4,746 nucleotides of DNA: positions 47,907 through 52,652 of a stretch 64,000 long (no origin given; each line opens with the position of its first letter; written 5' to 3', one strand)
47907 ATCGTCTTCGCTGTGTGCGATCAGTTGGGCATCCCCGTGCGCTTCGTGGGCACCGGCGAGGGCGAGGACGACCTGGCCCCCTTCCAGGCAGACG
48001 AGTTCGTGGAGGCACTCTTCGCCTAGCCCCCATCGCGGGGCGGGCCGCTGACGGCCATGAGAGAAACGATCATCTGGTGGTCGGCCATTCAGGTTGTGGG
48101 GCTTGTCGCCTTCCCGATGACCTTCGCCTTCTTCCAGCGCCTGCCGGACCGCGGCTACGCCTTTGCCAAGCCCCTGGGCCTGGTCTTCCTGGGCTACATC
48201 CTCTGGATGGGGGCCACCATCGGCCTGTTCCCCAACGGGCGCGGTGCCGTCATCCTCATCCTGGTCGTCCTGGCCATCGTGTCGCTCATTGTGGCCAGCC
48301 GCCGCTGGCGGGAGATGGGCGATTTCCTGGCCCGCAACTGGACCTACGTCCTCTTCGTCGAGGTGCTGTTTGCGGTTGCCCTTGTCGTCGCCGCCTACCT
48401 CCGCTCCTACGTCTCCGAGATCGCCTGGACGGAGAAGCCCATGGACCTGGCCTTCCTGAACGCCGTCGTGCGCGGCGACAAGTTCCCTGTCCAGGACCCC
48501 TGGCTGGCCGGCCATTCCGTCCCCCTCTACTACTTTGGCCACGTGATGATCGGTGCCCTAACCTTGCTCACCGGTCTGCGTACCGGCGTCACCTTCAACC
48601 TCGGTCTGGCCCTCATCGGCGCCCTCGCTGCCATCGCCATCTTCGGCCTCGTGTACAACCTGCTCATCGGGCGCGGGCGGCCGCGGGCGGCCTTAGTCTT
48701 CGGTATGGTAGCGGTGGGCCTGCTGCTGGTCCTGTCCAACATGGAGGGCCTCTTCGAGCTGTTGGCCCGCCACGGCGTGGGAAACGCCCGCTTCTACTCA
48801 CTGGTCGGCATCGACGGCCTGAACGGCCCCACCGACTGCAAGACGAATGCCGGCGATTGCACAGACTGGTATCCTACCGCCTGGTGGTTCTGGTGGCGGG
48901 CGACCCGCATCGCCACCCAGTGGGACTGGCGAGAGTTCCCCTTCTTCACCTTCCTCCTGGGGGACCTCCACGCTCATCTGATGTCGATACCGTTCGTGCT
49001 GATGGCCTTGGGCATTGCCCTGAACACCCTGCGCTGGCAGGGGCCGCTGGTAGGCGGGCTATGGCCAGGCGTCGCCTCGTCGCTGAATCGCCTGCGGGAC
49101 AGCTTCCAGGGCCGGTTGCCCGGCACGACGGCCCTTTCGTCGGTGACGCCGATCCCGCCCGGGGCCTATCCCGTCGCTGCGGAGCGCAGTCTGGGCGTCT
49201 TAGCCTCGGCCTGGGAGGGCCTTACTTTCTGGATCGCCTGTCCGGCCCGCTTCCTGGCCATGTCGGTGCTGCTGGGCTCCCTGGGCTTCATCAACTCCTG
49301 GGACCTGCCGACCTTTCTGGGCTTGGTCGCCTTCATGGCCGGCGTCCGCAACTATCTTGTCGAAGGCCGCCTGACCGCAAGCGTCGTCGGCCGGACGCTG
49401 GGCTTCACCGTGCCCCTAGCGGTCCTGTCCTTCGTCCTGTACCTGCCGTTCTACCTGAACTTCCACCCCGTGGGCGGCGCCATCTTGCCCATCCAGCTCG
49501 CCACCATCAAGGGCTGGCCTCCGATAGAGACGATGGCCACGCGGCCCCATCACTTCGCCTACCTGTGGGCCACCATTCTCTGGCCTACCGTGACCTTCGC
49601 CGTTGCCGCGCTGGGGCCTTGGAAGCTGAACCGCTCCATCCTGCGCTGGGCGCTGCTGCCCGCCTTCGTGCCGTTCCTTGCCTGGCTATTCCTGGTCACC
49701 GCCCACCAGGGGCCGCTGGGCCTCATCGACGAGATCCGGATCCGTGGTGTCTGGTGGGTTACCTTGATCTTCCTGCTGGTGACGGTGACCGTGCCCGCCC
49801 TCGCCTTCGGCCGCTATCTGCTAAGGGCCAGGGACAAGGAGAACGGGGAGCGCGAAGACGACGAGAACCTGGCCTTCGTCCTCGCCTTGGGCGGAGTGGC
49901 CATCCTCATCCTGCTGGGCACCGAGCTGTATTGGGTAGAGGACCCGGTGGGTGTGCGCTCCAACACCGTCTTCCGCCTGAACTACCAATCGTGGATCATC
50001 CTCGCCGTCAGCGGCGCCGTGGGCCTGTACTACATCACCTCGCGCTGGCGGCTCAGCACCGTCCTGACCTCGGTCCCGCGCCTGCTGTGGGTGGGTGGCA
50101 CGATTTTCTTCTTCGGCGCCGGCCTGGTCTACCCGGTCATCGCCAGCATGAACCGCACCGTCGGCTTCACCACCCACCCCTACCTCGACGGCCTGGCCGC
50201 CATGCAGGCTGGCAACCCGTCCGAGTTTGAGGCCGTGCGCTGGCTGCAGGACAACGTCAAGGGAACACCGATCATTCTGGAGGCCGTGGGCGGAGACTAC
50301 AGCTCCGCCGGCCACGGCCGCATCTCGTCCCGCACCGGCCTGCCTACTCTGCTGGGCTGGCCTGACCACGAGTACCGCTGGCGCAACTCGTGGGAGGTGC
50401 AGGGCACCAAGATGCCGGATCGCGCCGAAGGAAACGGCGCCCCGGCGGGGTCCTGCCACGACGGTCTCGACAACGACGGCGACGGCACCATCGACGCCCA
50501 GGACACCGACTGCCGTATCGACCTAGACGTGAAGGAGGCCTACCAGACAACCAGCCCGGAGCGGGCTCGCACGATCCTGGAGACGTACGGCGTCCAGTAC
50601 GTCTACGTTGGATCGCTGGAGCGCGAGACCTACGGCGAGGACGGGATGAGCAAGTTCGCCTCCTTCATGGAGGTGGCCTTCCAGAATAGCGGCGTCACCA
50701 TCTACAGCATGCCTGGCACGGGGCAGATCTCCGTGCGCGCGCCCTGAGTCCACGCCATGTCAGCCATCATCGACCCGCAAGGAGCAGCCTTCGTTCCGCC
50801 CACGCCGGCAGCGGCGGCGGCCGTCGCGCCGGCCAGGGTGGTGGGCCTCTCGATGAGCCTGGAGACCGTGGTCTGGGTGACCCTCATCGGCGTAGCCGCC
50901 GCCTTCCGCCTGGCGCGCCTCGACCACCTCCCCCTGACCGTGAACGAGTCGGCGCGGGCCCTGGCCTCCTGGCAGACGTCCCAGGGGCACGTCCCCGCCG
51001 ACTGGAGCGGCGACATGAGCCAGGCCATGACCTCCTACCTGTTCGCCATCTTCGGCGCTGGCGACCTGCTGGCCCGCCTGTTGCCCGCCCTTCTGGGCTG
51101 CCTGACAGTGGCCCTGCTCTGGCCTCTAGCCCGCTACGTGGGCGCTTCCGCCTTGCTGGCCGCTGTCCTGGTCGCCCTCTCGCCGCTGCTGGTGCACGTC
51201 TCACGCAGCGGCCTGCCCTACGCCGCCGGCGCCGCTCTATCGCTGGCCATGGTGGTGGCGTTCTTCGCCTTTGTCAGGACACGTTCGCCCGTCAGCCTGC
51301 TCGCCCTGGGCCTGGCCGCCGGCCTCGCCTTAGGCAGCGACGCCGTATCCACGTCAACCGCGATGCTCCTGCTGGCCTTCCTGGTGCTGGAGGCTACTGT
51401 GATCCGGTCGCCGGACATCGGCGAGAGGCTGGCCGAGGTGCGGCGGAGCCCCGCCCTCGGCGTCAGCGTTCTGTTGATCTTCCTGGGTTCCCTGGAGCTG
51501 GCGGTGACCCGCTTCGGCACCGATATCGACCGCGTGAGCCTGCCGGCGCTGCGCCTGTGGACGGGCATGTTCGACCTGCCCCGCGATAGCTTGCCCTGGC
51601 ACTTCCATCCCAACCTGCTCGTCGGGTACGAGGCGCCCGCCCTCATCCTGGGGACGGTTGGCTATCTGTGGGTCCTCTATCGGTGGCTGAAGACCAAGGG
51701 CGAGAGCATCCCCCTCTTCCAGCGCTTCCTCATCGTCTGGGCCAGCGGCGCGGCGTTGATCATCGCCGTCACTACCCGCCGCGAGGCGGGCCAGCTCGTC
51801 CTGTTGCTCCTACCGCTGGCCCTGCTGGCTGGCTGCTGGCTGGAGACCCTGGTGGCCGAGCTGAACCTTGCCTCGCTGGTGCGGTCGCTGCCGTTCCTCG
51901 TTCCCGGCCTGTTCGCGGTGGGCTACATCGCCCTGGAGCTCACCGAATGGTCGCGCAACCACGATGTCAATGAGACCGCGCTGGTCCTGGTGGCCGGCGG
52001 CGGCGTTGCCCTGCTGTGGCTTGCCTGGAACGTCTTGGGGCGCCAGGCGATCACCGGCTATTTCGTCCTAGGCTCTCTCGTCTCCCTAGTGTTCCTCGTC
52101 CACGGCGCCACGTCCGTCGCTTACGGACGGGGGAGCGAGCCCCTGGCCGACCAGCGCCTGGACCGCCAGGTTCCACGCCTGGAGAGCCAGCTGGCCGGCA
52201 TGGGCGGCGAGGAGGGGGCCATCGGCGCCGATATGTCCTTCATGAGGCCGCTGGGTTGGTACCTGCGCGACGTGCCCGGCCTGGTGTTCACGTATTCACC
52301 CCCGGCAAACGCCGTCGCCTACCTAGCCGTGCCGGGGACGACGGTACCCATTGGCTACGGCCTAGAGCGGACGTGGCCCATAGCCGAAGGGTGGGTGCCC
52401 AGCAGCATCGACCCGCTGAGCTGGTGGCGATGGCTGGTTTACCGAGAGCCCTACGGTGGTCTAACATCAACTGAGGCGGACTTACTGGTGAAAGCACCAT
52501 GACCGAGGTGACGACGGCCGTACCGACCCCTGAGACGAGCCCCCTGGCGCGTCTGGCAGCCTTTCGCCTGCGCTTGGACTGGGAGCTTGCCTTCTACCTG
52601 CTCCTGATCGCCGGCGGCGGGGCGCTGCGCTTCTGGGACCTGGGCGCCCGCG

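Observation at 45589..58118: Second sub-locus: GtrA/GT2 donor module with SRP receptor, a fourth DUF2298 paralog, two TIGR03663-like GT-C candidates and a flippase-like/FAD oxidoreductase pair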

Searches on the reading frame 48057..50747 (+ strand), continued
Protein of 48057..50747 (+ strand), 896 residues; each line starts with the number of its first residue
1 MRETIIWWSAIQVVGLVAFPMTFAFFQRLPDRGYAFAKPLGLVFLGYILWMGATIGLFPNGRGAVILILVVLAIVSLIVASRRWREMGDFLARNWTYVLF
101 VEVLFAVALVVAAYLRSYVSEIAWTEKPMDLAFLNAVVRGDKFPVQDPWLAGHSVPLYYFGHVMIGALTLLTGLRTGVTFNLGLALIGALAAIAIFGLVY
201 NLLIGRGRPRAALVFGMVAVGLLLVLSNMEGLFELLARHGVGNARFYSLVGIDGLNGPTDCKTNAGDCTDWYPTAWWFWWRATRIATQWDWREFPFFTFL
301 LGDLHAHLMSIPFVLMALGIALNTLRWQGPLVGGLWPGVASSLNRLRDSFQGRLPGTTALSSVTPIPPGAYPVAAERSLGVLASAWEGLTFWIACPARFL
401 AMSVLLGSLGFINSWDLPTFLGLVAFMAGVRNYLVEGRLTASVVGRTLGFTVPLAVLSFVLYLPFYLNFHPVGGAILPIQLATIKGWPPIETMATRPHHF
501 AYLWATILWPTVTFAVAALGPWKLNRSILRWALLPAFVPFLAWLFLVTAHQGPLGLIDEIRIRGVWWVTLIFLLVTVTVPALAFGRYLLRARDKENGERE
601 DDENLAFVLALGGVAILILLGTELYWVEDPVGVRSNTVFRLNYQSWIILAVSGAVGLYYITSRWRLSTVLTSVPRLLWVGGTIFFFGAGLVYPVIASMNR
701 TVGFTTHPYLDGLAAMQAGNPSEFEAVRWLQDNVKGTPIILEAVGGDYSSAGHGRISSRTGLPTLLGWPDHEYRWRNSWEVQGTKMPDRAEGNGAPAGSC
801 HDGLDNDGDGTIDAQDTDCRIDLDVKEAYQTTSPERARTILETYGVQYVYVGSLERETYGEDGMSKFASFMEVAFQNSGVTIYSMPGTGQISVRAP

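Call 20: find_related_loci(query=window:48057-50747:+, collection=genome_contigs, flank=10000)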
Query window:48057-50747:+ (896 aa) in genome_contigs; peptide patterns used: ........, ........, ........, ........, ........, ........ (x = any residue, [..] = any of these).
75 stretches matched a pattern; 3 encode a relative of the query (tblastn E <= 1e-3); 3 distinct loci.
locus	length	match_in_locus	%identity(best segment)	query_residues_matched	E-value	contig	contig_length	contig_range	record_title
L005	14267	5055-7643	66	1-896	0e+0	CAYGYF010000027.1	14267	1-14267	MAG TPA_asm: uncultured Dehalococcoidia bacterium isolate ERP119294_co3_281 genome assembly, contig: NODE_2908_length_14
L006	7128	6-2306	65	97-896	0e+0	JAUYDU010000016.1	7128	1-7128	MAG: Chloroflexota bacterium isolate C20_metabat.bin.54_sub C20_k141_91102, whole genome shotgun sequence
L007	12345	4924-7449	57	1-885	0e+0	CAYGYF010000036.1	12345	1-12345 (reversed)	MAG TPA_asm: uncultured Dehalococcoidia bacterium isolate ERP119294_co3_281 genome assembly, contig: NODE_3834_length_12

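Call 25: search_solved_structures(query=window:48057-50747:+, max_evalue=1)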
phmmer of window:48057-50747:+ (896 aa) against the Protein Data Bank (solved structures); distinct sequences matched with E-value up to 1: 1.
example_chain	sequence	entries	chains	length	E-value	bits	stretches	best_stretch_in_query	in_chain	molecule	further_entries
7plp_A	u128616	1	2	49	0.12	13.6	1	793-821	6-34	Teneurin-4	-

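Call 37: predict_structure(alignment_id=A1)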
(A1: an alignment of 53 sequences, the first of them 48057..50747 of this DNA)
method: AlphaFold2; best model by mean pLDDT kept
length: 896 residues; sequences in the alignment: 53
mean_pLDDT: 87.5   pTM: 0.89
mean pLDDT of the five models: 87.5, 85.9, 85.6, 83.7, 82.8
residues with pLDDT >= 90: 566; 70-90: 234; 50-70: 57; < 50: 39
segments of 3 or more residues with pLDDT < 50: 357-366, 783-801, 889-896
pLDDT, mean of each block of 10 residues (from residue 1): 96 98 96 97 95 88 96 96 96 97 98 93 84 90 72 65 95 95 97 98 91 98 96 96 96 93 91 89 90 88 86 96 93 77 81 53 48 77 92 93 91 85 96 93 95 95 75 79 85 93 97 96 87 95 96 95 95 97 95 85 96 97 88 82 94 97 85 92 97 94 91 87 94 90 79 82 79 67 43 37 60 61 88 95 92 93 93 96 78 35
secondary structure, 60 per line:
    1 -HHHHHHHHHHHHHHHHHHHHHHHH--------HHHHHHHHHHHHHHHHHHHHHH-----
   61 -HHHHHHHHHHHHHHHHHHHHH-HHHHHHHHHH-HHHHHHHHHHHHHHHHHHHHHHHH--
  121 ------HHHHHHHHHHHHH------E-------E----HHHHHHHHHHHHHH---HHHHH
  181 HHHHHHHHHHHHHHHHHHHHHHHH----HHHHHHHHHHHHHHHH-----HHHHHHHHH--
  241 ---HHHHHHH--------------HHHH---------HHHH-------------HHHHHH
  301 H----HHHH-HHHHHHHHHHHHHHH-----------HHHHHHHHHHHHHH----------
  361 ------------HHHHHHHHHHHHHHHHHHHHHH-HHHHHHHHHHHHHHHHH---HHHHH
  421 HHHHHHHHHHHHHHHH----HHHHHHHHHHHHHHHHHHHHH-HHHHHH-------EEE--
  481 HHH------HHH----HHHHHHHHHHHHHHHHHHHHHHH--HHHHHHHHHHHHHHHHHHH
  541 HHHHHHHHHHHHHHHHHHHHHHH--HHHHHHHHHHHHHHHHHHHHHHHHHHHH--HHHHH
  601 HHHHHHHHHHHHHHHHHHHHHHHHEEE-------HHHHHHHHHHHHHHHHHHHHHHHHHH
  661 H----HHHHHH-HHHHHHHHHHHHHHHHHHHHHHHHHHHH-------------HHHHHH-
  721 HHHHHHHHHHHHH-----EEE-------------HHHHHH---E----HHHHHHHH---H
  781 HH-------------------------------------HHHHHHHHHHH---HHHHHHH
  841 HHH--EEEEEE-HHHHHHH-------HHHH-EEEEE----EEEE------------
elements in order (helices of 4 or more, strands of 3 or more residues): H2-25 H34-55 H62-82 H84-93 H95-118 H127-139 H159-172 H176-204 H209-224 H230-238 H244-250 H265-268 H278-281 H295-301 H306-309 H311-325 H337-350 H373-394 H396-412 H416-436 H441-461 H463-468 E476-478 H497-519 H522-563 H566-593 H596-624 E625-627 H635-661 H666-671 H673-700 H714-719 H721-733 E739-741 H755-760 H769-776 H820-830 H834-843 E846-851 H853-859 H867-870 E872-876 E881-884

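Call 62: search_solved_structures(query=A1, max_evalue=10, show_alignments=4)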
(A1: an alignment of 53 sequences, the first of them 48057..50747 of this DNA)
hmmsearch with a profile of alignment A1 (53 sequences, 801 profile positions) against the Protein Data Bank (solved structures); distinct sequences matched with E-value up to 10: 1.
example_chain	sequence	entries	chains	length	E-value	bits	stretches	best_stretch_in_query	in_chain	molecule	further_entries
4zz9_A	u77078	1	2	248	2.3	9.5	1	738-768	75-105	Triosephosphate isomerase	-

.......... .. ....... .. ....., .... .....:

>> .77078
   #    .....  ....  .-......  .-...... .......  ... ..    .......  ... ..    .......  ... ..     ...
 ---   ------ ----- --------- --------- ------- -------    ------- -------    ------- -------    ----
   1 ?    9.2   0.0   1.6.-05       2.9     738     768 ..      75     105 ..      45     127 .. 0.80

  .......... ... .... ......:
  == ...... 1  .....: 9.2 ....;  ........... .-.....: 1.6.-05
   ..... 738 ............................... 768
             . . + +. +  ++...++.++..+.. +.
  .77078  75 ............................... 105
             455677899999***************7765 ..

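Call 87: fold_search(model_id=the predicted structure, library=pdb)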
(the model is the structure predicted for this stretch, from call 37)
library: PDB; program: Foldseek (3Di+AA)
matches with E <= 10: 180; with E <= 0.001: 8
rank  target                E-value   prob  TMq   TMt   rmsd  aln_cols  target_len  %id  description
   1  7e9s_A                9.3e-06  1.00  0.27  0.28  19.3       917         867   10  Archaeal oligosaccharyltransferase AglB from Archaeoglobus fulgidus in complex with an inhibitory peptide and a dolich (released 2021-09-08)
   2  5gmy_A                3.4e-05  1.00  0.25  0.26  20.6       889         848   11  Crystal structure of the Archaeoglobus fulgidus oligosaccharyltransferase (O29867_ARCFU) tethered with an acceptor pep (released 2017-02-01)
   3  7zli_A                4.7e-05  1.00  0.29  0.36  13.8       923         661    9  Cryo-EM structure of C-mannosyltransferase CeDPY19, in complex with Dol25-P-Man and bound to CMT2-Fab and anti-Fab nan (released 2023-01-11)
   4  7zlh_A                8.1e-05  1.00  0.28  0.35  16.2       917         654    9  Cryo-EM structure of C-mannosyltransferase CeDPY19, in apo state, bound to CMT2-Fab and anti-Fab nanobody (released 2023-01-11)
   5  3wak                  1.5e-04  1.00  0.26  0.27  17.4       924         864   11  Crystal structure of the Archaeoglobus fulgidus oligosaccharyltransferase (O29867_ARCFU) in the apo form (released 2013-10-30)
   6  7zlg_A                2.7e-04  1.00  0.26  0.32  15.3       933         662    9  Cryo-EM structure of C-mannosyltransferase CeDPY19, in complex with acceptor peptide and bound to CMT2-Fab and anti-Fa (released 2023-01-11)
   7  8b6l_I                3.1e-04  1.00  0.30  0.37  14.3       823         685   11  Subtomogram average of the human Sec61-TRAP-OSTA-translocon (released 2022-12-07)
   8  3waj                  4.5e-04  1.00  0.26  0.29  17.2       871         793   11  Crystal structure of the Archaeoglobus fulgidus oligosaccharyltransferase (O29867_ARCFU) complex with Zn and sulfate (released 2013-10-30)
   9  8if8_B                4.6e-03  0.99  0.25  0.33  20.1       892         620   12  Arabinosyltransferase AftA (released 2023-05-31)
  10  6gxc_A                2.4e-02  0.96  0.24  0.29  13.6       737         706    9  Bacterial oligosaccharyltransferase PglB in complex with an inhibitory peptide and a reactive lipid-linked oligosaccha (released 2018-11-14)
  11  9g8j_B                2.4e-02  0.14  0.08  0.09  29.0       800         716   10  Structure of K+-dependent Na+-PPase from Thermotoga maritima in complex with zoledronate (released 2025-06-04)
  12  5lzq_A                5.5e-02  0.14  0.09  0.10  29.2       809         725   10  Crystal structure of Thermotoga maritima sodium pumping membrane integral pyrophosphatase in complex with imidodiphosp (released 2016-12-14)
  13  9g8k_B                5.8e-02  0.15  0.10  0.11  27.6       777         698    9  Structure of K+-dependent Na+-PPase from Thermotoga maritima in complex with Ca2+ and Etidronate (released 2025-06-04)
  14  8b21_A                6.5e-02  0.14  0.10  0.12  29.3       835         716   10  Time-resolved structure of K+-dependent Na+-PPase from Thermotoga maritima 0-60-seconds post reaction initiation with  (released 2024-01-17)
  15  5ogl_A                8.0e-02  0.80  0.25  0.30  14.3       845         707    9  Structure of bacterial oligosaccharyltransferase PglB in complex with an acceptor peptide and an lipid-linked oligosac (released 2017-10-25)
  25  3vu0_A                3.5e-01  0.99  0.10  0.52   6.0       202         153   10  Crystal structure of the C-terminal globular domain of oligosaccharyltransferase (AfAglB-S2, AF_0040, O30195_ARCFU) fr (released 2013-01-23)
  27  3vu0_C                5.0e-01  0.97  0.10  0.50   7.1       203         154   10  Crystal structure of the C-terminal globular domain of oligosaccharyltransferase (AfAglB-S2, AF_0040, O30195_ARCFU) fr (released 2013-01-23)
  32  3vu0_B                6.4e-01  0.97  0.10  0.50   5.3       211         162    9  Crystal structure of the C-terminal globular domain of oligosaccharyltransferase (AfAglB-S2, AF_0040, O30195_ARCFU) fr (released 2013-01-23)
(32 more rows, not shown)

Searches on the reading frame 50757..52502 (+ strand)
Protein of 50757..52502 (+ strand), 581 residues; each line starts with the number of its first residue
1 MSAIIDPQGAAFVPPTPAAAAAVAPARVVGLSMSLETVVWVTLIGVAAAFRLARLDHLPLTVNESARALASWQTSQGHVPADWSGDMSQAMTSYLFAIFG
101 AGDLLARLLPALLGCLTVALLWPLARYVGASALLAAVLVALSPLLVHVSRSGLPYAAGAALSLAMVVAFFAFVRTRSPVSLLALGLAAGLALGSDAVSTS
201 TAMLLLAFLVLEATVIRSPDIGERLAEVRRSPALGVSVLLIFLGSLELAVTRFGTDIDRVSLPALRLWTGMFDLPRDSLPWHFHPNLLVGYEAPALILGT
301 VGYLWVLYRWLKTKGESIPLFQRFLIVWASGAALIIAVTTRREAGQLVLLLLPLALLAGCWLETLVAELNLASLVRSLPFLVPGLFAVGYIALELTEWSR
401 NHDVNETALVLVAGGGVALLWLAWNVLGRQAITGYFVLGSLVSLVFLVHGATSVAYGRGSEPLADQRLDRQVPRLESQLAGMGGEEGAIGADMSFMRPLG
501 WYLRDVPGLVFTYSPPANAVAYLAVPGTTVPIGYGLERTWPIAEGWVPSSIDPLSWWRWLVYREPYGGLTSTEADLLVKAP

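Call 4: search_protein_families(library=pfam, proteins=[window:50757-52502:+], max_evalue=0.01)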
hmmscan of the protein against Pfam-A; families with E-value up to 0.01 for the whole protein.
window:50757-52502:+ (581 aa): 2 families
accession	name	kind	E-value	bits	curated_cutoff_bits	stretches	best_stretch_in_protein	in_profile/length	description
PF13231.12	PMT_2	-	6.3e-10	39.9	26.1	1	89-218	7-140/160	Dolichyl-phosphate-mannose-protein mannosyltransferase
PF02366.24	PMT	-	0.0086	16.1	22.7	1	103-211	82-193/245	Dolichyl-phosphate-mannose-protein mannosyltransferase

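Call 5: search_protein_families(library=ncbifam, proteins=[window:50757-52502:+], max_evalue=0.001)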
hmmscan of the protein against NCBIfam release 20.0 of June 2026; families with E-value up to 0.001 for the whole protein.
window:50757-52502:+ (581 aa): 1 family
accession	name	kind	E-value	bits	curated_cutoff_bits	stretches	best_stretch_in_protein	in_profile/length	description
TIGR03663.1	TIGR03663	subfamily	1.1e-20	74.1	126.25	1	40-366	4-340/435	flippase activity-associated protein Agl23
